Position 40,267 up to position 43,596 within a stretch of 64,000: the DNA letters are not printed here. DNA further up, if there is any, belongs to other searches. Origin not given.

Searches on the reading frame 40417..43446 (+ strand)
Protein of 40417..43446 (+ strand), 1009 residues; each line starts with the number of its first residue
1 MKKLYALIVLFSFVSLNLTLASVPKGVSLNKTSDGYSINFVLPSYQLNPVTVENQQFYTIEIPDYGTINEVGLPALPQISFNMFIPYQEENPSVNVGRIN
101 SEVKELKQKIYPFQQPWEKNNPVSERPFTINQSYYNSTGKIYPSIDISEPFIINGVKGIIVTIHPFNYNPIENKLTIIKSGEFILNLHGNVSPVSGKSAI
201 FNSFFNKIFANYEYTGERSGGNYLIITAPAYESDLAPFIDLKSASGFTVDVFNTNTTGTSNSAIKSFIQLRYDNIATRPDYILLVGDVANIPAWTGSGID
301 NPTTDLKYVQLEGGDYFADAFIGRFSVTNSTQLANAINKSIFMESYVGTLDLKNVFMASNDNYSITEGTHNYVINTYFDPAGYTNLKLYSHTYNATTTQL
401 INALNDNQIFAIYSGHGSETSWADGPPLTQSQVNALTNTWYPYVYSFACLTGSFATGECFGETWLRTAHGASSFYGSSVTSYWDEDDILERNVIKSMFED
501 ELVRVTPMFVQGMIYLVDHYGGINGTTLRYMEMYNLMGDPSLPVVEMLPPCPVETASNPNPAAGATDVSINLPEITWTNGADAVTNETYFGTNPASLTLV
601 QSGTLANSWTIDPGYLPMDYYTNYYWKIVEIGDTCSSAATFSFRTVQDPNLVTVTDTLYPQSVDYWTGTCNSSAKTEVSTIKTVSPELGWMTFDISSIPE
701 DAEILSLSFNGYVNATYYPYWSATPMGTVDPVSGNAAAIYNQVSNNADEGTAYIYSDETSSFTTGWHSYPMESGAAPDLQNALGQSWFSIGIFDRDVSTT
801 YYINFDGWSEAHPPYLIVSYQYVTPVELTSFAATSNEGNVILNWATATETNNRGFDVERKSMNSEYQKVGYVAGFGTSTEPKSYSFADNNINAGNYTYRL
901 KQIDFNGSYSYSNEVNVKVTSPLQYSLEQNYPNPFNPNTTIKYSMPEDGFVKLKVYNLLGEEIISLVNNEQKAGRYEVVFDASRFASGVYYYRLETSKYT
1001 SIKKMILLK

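Call 86: search_protein_families(library=pfam, proteins=[window:40417-43446:+], max_evalue=0.00001)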
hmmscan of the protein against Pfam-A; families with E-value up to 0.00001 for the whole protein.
window:40417-43446:+ (1009 aa): 3 families
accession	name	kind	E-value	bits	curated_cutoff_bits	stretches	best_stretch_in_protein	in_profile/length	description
PF01364.23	Peptidase_C25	-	1.6e-52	179.5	23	1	223-543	1-373/374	Peptidase family C25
PF08126.16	Propeptide_C25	-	1.7e-15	57.1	22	1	29-217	14-202/205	Propeptide_C25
PF18962.6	Por_Secre_tail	-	5e-10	40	27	1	931-1006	2-74/75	Secretion system C-terminal sorting domain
